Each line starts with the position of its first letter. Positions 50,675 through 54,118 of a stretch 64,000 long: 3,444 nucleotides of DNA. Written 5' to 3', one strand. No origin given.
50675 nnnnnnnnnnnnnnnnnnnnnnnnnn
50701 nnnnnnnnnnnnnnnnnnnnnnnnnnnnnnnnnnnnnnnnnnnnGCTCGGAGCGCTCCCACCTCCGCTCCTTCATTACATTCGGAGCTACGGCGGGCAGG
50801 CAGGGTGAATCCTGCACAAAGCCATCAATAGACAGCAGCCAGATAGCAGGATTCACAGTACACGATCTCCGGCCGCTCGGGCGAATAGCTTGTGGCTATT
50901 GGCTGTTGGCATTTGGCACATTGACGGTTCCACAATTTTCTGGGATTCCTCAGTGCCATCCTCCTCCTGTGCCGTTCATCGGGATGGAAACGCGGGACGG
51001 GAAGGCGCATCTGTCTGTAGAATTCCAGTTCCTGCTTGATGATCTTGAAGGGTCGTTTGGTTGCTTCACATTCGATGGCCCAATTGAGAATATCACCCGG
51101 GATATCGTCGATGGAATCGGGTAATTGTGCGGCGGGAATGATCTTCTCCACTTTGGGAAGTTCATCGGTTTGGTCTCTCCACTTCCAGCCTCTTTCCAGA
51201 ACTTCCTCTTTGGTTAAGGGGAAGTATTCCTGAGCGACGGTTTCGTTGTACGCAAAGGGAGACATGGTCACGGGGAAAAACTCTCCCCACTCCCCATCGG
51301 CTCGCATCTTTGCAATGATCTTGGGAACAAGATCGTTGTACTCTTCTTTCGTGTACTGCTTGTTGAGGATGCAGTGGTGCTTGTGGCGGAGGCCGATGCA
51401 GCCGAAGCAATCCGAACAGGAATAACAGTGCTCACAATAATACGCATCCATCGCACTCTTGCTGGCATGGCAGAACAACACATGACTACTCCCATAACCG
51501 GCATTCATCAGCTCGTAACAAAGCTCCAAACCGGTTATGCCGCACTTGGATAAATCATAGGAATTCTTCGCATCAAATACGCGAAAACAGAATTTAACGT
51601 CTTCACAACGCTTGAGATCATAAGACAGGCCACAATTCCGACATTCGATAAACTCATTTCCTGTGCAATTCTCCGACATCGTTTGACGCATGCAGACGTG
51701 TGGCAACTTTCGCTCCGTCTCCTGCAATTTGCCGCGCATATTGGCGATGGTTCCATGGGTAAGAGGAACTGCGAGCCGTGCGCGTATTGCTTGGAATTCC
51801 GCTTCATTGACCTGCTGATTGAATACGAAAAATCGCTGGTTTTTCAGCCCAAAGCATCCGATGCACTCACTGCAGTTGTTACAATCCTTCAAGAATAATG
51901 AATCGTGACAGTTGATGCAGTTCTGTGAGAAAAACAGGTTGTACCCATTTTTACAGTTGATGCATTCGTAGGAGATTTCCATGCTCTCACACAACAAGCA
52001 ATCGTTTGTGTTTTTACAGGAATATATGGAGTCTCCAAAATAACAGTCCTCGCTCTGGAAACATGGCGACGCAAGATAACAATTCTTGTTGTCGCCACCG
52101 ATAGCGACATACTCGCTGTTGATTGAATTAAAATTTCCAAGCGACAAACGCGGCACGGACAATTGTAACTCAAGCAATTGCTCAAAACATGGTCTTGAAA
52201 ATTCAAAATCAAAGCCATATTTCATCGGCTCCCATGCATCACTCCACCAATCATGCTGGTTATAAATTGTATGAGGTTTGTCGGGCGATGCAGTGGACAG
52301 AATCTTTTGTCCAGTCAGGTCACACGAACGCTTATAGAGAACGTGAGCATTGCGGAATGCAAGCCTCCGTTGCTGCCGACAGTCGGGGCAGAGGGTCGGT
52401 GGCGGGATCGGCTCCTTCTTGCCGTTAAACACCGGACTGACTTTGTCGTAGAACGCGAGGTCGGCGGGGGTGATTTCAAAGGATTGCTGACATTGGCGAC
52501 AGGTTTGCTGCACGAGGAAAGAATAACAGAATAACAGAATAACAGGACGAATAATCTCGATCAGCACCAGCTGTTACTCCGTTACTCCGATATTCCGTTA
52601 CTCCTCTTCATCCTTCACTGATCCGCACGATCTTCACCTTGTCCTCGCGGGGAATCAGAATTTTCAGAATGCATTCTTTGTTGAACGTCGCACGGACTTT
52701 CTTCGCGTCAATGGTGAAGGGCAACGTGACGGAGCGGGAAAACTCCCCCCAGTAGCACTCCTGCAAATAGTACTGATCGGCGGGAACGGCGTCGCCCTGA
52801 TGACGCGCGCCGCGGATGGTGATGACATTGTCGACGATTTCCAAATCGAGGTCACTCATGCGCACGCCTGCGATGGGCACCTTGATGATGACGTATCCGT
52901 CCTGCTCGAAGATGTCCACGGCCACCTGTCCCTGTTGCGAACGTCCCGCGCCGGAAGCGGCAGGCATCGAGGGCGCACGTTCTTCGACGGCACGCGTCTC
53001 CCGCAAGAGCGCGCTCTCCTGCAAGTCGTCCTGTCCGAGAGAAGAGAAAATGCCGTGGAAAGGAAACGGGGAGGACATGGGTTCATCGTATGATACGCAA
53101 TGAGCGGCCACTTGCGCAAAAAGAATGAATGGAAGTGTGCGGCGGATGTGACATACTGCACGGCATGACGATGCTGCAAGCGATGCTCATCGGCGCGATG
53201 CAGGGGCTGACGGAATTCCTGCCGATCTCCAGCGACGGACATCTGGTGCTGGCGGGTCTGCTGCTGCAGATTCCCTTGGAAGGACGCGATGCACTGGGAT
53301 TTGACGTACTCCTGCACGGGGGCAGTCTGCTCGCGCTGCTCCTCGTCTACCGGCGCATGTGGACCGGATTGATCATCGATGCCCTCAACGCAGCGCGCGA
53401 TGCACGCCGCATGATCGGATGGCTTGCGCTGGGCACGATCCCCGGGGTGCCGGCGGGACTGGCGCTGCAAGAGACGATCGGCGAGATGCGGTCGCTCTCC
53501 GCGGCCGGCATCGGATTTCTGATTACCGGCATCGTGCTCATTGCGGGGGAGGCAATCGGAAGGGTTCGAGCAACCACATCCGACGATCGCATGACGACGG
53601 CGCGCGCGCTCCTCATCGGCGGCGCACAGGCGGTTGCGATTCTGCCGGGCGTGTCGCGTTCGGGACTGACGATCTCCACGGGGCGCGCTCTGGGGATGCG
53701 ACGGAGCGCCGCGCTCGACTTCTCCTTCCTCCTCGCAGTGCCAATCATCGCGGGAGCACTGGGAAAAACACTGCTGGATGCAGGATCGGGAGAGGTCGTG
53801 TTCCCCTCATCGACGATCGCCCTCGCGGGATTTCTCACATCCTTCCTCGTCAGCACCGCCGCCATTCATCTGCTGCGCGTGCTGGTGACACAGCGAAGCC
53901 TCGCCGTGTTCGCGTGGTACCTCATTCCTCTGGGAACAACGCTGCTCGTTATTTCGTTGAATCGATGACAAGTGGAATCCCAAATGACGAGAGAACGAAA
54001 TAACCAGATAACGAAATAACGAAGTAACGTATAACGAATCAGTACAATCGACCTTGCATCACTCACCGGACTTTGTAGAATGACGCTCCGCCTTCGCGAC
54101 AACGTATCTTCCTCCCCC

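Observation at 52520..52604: Hairpins whose arms are tandem 7-8-mers: a second, AT-richer repeat class at gene boundaries, with strand-specific G-U pairing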

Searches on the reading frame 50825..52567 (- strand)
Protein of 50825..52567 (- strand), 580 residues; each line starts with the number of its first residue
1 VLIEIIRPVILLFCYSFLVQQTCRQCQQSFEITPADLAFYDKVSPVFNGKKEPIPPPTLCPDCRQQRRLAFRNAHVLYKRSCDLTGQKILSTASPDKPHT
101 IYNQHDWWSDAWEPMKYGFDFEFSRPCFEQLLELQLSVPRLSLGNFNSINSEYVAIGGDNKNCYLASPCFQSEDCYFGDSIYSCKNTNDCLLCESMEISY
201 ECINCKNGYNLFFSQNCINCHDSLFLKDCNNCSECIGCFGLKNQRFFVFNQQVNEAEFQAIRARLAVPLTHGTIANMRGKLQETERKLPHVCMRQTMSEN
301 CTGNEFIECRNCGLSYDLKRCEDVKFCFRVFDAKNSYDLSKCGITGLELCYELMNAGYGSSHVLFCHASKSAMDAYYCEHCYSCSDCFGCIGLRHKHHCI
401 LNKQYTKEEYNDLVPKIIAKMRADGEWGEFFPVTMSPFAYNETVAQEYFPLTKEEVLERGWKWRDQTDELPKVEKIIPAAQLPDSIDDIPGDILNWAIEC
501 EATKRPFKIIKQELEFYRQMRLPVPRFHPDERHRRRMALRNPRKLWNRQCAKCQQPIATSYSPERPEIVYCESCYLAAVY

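Call 7: search_protein_families(library=pfam, proteins=[window:50825-52567:-])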
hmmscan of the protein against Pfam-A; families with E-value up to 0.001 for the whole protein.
window:50825-52567:- (580 aa): 0 families

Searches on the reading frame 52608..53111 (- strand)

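Call 7: search_protein_families(library=pfam, proteins=[window:52608-53111:-])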
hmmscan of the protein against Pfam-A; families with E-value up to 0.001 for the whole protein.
window:52608-53111:- (167 aa): 2 families
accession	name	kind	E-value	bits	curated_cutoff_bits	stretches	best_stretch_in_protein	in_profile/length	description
PF00011.27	HSP20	-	5.1e-13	49.4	20.8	1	69-160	4-92/102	Hsp20/alpha crystallin family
PF17886.7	ArsA_HSP20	-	0.00065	19.7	22.5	0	73-150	3-60/63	HSP20-like domain found in ArsA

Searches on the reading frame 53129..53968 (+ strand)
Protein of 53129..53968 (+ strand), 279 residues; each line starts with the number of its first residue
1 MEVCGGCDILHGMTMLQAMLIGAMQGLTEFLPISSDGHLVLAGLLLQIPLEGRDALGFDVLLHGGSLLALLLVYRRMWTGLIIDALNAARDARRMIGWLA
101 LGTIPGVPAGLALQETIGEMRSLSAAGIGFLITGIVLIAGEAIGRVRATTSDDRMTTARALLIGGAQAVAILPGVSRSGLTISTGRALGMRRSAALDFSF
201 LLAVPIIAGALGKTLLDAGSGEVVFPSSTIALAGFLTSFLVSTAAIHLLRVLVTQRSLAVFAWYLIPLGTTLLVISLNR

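Call 7: search_protein_families(library=pfam, proteins=[window:53129-53968:+])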
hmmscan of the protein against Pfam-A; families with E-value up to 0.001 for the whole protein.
window:53129-53968:+ (279 aa): 1 family
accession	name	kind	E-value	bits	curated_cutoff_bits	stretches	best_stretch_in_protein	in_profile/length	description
PF02673.24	BacA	-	7.3e-63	213.1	33.4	1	18-270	1-256/257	Bacitracin resistance protein BacA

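Call 11: find_related_loci(query=window:53129-53968:+, collection=genome_contigs, flank=10000)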
Query window:53129-53968:+ (279 aa) in genome_contigs; peptide patterns used: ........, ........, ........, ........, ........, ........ (x = any residue, [..] = any of these).
599 stretches matched a pattern (row limit reached: there are more); 1 encode a relative of the query (tblastn E <= 1e-3); 1 distinct loci.
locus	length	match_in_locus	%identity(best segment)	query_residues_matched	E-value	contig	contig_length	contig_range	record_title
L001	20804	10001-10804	61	13-278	1e-95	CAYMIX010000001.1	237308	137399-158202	MAG TPA_asm: uncultured Candidatus Peribacteria bacterium isolate SRP342105_co1_435 genome assembly, contig: NODE_44_len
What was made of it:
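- Tried and rejected: The genome_contigs scan with BacA returned a single distant locus (L001, 61% identity; call 11), so a named close genome was not obtained.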

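Call 14: find_encoding_contigs(protein=window:53129-53968:+, flank=10000, max_places=6)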
Protein window:53129-53968:+ (279 aa): 5 contigs read that carry it; 3 places shown.
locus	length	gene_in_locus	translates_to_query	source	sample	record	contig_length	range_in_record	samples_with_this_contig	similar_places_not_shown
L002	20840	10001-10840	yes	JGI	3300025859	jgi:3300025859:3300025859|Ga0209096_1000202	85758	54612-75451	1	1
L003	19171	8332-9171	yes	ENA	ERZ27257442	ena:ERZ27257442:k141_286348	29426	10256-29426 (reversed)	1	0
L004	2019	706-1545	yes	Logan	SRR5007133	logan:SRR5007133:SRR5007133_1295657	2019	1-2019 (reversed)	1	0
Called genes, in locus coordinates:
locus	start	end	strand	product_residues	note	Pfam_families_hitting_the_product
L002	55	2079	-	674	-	-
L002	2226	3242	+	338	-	PF00395:SLH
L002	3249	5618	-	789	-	PF01751:Toprim, PF01131:Topoisom_bac, PF13368:Toprim_C_rpt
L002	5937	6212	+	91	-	PF00216:Bac_DNA_binding, PF14908:HU-CCDC81_euk_1 (weak), PF18291:HU-HIG, PF18175:HU-CCDC81_bac_2 (weak)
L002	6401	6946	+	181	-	PF13083:KH_KhpA-B (weak), PF01424:R3H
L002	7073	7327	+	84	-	-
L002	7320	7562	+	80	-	PF05016:ParE_toxin (weak)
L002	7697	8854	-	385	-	-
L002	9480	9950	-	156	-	PF00011:HSP20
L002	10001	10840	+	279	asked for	PF02673:BacA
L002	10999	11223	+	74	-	PF13560:HTH_31, PF01381:HTH_3, PF04545:Sigma70_r4 (weak), PF12844:HTH_19, PF13443:HTH_26 (weak)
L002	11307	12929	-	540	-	PF01368:DHH, PF02272:DHHA1, PF17768:RecJ_OB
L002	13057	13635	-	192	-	-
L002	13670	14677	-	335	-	-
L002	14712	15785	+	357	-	PF00226:DnaJ, PF01556:DnaJ_C, PF00684:DnaJ_CXXCXGXG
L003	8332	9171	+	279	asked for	PF02673:BacA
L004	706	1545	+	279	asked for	PF02673:BacA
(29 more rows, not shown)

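Call 18: find_homologous_proteins(query=window:53129-53968:+, max_evalue=1e-40)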
Query window:53129-53968:+ (279 aa): 188 proteins with E <= 1e-40 among 8000 candidates; the best 120 are listed.
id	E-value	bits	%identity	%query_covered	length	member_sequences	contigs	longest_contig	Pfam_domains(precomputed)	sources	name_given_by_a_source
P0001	5.2e-165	565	100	100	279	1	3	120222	PF02673.25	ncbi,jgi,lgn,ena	-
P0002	2.2e-110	386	70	99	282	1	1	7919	PF02673.25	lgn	-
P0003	2.7e-107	376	70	99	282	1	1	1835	PF02673.25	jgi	jgi:undecaprenyl-diphosphatase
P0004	2.6e-104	367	71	96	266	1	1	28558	PF02673.25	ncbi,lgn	-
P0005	3.1e-99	350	66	92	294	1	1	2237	PF02673.25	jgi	jgi:undecaprenyl-diphosphatase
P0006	6.1e-94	333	64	95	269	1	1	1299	PF02673.25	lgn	-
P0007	1.6e-93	331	64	94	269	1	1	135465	PF02673.25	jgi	jgi:undecaprenyl-diphosphatase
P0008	5.4e-92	326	61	96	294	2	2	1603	PF02673.25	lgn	-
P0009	8.7e-92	326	63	94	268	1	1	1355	PF02673.25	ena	-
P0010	6.0e-91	323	63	94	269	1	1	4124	PF02673.25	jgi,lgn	-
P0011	6.5e-91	323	63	94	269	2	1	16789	PF02673.25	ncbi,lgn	-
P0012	6.1e-90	319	61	95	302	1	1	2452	PF02673.25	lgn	-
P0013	7.7e-90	319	62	96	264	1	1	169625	PF02673.25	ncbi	-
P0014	1.0e-89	319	62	90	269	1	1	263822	PF02673.25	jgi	-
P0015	1.4e-89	318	60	94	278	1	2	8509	PF02673.25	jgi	jgi:undecaprenyl-diphosphatase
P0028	1.2e-85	305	60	95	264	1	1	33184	PF02673.25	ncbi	-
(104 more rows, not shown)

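Call 36: find_encoding_contigs(protein=P0004, flank=10000, max_places=1)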
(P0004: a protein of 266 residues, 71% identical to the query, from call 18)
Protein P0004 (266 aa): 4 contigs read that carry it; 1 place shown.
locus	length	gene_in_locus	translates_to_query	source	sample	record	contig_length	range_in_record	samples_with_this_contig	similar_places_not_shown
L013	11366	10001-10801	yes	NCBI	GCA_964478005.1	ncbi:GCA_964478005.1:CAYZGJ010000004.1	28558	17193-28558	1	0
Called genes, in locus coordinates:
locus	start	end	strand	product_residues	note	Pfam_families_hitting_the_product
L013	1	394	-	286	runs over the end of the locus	PF01551:Peptidase_M23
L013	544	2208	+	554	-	PF13231:PMT_2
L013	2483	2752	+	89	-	PF01541:GIY-YIG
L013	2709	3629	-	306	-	PF02661:Fic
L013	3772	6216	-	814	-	PF01751:Toprim, PF01131:Topoisom_bac, PF13368:Toprim_C_rpt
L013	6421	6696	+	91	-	PF00216:Bac_DNA_binding, PF14908:HU-CCDC81_euk_1 (weak), PF18291:HU-HIG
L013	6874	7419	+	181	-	PF13083:KH_KhpA-B, PF01424:R3H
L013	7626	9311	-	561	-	-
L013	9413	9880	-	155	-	PF00011:HSP20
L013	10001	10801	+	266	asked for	PF02673:BacA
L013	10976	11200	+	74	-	PF13560:HTH_31, PF12844:HTH_19, PF01381:HTH_3, PF04545:Sigma70_r4 (weak), PF13443:HTH_26 (weak)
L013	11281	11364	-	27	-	?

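Call 37: find_encoding_contigs(protein=P0007, flank=10000, max_places=1)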
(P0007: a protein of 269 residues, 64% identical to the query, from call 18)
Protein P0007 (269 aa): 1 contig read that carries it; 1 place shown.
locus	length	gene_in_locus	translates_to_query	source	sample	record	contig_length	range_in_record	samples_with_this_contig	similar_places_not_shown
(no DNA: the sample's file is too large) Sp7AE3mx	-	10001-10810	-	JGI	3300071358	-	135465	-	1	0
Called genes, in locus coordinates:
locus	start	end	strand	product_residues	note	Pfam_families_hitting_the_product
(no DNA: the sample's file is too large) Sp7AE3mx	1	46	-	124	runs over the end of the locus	PF00072:Response_reg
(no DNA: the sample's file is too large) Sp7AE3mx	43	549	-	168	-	-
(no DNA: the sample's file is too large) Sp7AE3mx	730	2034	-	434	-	PF02403:Seryl_tRNA_N, PF00587:tRNA-synt_2b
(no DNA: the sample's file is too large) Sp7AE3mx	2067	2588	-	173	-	-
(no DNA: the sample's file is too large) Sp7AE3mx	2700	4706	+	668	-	PF00270:DEAD (faint), PF04851:ResIII, PF17757:UvrB_inter, PF27431:UvrB_3rd, PF00271:Helicase_C, PF12344:UvrB, PF02151:UVR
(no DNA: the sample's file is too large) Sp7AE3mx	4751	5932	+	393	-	-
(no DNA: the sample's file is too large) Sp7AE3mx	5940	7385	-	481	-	PF00709:Adenylsucc_synt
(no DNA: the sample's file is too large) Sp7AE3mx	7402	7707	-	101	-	-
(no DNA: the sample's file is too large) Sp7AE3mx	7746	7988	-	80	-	-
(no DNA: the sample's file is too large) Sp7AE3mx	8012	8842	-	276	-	PF00483:NTP_transferase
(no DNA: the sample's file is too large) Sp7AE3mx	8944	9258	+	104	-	-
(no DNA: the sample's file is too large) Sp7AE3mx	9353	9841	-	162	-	PF00011:HSP20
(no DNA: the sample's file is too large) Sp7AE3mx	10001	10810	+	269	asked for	PF02673:BacA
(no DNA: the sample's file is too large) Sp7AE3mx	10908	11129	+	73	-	PF13560:HTH_31, PF12844:HTH_19, PF01381:HTH_3, PF04545:Sigma70_r4 (weak), PF13443:HTH_26 (weak)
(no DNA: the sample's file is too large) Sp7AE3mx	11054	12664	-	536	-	PF01368:DHH, PF02272:DHHA1, PF17768:RecJ_OB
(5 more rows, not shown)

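Call 42: find_related_loci(query=A1, collection=metagenome_contigs, flank=10000)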
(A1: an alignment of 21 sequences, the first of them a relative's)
Query A1 (279 aa) in metagenome_contigs; peptide patterns used: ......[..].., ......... (x = any residue, [..] = any of these).
600 stretches matched a pattern (row limit reached: there are more); 547 encode a relative of the query (tblastn E <= 1e-3); the best 80 are kept; 80 distinct loci.
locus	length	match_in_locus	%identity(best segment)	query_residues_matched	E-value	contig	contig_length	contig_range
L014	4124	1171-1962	63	13-274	2e-100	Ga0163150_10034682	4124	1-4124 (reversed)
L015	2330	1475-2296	55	4-277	1e-88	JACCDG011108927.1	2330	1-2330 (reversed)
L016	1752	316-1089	53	13-273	2e-81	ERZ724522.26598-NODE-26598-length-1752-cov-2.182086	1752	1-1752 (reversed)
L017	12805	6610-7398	54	7-273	4e-77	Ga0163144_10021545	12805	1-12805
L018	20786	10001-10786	39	11-276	2e-42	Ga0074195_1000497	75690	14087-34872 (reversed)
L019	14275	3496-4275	38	9-275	9e-42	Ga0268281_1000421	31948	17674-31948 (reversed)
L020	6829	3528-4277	42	13-269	1e-41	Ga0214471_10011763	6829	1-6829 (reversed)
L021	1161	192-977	36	13-269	7e-43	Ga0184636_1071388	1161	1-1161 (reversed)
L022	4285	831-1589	39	12-269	1e-40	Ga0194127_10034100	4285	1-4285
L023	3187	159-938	39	13-279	3e-40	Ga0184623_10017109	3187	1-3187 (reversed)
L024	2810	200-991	37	13-279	6e-40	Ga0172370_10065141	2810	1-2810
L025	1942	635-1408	41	13-277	4e-40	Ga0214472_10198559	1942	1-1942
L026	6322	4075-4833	38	4-264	2e-39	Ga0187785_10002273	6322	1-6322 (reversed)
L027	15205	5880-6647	41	13-269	2e-39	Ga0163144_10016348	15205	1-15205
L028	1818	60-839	35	9-275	2e-39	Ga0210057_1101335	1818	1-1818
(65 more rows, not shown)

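Call 47: list_cluster_members(proteins=[P0001, P0004, P0013, P0028])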
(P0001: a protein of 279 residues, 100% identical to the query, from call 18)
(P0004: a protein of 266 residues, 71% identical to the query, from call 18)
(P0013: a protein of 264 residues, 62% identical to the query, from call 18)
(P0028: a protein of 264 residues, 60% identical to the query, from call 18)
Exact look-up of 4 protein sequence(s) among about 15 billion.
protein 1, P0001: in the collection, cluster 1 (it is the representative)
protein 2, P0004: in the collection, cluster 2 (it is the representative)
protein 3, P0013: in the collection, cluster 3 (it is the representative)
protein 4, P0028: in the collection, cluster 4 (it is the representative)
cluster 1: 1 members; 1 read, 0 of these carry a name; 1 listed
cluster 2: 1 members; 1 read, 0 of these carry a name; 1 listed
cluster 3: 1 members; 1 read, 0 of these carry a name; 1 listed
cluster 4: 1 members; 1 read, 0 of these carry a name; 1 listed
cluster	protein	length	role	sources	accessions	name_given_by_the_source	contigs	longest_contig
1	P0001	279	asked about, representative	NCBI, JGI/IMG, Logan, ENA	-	-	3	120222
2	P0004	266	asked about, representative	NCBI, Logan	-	-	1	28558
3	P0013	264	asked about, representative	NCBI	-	-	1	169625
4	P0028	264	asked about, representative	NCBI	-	-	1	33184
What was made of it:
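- Tried and rejected: list_cluster_members gave no names (call 47).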
